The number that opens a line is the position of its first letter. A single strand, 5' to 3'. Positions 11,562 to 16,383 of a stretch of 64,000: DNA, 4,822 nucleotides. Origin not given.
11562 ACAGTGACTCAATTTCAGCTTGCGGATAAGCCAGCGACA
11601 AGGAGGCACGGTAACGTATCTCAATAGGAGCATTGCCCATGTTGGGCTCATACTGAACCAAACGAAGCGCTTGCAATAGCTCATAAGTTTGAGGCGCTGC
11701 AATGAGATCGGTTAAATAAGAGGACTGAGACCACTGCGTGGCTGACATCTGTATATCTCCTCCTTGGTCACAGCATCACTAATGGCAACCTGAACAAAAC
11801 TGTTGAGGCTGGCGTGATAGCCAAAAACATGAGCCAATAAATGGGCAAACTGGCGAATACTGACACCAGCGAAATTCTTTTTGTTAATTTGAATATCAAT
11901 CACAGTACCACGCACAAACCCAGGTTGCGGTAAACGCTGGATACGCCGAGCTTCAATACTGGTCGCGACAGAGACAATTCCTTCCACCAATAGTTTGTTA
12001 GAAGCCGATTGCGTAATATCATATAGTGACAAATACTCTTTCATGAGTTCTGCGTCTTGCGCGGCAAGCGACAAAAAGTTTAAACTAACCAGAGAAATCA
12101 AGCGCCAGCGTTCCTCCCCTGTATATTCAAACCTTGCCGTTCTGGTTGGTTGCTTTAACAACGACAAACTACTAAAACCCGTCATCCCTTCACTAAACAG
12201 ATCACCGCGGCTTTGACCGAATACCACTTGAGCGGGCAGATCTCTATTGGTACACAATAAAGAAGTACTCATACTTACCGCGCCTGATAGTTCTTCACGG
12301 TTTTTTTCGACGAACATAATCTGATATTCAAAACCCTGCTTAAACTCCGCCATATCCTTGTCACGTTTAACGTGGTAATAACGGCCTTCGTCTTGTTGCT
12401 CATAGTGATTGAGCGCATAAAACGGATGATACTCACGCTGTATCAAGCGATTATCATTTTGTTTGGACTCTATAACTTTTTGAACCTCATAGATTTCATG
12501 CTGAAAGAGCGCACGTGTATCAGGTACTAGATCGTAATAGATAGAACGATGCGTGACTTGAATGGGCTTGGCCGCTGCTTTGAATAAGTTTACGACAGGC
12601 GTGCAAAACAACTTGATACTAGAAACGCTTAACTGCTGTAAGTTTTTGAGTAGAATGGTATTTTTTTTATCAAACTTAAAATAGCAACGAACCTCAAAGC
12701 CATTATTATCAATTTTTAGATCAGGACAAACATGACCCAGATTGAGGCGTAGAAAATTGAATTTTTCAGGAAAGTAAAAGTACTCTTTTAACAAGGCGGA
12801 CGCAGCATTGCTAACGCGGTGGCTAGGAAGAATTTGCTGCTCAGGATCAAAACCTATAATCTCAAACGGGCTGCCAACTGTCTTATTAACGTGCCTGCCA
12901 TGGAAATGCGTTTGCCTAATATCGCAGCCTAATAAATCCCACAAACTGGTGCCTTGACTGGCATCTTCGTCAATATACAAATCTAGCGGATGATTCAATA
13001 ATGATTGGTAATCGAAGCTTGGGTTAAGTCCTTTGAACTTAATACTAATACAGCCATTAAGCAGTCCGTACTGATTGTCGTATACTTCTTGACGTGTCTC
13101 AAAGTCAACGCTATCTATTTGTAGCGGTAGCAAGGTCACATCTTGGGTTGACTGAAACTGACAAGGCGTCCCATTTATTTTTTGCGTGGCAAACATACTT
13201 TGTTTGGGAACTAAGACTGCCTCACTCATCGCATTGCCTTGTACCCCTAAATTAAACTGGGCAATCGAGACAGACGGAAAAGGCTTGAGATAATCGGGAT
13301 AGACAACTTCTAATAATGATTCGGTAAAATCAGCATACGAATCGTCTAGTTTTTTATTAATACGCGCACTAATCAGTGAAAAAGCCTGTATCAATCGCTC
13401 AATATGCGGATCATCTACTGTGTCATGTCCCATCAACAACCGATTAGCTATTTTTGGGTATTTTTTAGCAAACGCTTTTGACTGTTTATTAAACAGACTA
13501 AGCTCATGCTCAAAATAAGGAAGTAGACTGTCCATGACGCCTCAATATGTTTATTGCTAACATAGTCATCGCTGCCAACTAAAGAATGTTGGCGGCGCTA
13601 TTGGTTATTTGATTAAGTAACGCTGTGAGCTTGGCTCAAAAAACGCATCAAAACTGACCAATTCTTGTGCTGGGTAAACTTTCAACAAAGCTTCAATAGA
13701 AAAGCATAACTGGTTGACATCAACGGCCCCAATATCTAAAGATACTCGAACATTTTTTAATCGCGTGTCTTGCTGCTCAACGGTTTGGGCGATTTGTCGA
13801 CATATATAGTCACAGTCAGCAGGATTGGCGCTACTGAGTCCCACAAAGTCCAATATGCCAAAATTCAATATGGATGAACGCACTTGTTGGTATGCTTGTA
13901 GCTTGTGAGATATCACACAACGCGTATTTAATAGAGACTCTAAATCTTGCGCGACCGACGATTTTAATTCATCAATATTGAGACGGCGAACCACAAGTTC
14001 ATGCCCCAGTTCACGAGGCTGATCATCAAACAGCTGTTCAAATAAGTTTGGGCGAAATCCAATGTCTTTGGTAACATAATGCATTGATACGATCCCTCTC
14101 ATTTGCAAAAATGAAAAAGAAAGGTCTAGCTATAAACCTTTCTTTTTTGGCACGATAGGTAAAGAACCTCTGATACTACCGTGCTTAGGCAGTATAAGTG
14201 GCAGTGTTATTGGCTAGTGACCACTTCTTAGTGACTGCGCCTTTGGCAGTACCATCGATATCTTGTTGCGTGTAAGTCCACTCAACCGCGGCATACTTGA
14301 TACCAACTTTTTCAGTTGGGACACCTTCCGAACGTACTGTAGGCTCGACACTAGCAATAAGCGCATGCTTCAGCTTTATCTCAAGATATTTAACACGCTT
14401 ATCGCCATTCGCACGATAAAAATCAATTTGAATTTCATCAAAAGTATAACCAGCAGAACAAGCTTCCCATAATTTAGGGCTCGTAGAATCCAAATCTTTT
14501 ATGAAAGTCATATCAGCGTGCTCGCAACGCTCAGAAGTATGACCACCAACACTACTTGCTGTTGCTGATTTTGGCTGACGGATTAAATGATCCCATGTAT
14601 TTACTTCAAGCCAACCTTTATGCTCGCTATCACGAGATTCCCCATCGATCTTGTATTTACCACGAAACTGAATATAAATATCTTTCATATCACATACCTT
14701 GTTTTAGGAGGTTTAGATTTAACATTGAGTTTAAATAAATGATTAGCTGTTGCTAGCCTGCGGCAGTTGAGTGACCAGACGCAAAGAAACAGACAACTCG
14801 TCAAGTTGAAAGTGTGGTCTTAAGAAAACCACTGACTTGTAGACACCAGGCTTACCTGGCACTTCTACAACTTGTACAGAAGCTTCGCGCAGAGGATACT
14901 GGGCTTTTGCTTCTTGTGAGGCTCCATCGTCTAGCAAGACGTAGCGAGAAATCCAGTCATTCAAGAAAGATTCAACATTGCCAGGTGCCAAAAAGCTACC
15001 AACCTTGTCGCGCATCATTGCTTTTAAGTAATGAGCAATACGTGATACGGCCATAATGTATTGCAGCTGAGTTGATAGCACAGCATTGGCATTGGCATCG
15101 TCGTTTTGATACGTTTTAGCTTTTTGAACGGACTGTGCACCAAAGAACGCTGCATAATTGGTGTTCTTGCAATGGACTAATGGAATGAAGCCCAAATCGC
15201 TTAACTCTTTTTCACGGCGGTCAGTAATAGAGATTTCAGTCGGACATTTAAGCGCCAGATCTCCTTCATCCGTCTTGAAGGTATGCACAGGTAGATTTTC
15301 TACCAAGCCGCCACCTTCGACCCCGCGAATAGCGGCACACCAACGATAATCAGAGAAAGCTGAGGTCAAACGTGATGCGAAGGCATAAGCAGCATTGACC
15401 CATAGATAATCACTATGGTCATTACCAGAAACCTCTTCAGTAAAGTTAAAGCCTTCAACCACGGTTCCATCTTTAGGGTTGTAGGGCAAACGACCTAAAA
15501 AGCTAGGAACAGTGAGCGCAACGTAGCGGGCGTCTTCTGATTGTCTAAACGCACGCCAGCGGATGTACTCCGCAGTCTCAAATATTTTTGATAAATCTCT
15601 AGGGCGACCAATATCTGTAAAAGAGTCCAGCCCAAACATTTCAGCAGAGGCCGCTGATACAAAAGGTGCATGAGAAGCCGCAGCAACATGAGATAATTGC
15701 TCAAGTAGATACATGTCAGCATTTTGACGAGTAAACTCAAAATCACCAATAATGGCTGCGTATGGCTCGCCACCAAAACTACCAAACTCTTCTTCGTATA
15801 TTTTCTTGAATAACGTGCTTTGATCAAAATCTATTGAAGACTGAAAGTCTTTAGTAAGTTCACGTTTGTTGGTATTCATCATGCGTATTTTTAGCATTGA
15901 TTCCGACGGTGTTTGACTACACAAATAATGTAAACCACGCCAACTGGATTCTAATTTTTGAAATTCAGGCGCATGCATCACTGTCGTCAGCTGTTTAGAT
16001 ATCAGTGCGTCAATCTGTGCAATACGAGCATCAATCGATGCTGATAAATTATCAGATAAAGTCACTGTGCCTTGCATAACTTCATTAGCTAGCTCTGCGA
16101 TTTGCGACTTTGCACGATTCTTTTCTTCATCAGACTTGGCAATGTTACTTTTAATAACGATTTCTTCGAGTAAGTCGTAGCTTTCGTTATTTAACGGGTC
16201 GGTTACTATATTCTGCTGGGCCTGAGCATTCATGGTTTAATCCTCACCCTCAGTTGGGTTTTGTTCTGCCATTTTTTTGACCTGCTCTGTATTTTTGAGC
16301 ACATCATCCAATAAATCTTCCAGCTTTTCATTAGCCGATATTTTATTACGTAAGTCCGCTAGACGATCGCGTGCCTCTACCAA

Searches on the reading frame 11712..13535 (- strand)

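Call 28: search_protein_families(library=pfam, proteins=[window:11712-13535:-], max_evalue=0.001)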
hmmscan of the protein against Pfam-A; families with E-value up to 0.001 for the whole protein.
window:11712-13535:- (607 aa): 1 family
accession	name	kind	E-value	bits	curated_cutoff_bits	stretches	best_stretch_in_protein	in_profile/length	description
PF05947.17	T6SS_TssF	-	6.7e-156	520.8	25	1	2-602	3-606/608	Type VI secretion system, TssF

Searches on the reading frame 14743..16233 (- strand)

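Call 28: search_protein_families(library=pfam, proteins=[window:14743-16233:-], max_evalue=0.001)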
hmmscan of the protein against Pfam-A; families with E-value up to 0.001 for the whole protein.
window:14743-16233:- (496 aa): 2 families
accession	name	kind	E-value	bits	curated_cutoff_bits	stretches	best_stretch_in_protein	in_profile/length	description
PF05943.17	VipB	-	1.5e-136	454.8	27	1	68-370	1-301/301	EvpB/VC_A0108, tail sheath N-terminal domain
PF18945.5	VipB_2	-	2.4e-45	153.8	27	1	380-490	2-112/112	EvpB/VC_A0108, tail sheath gpW/gp25-like domain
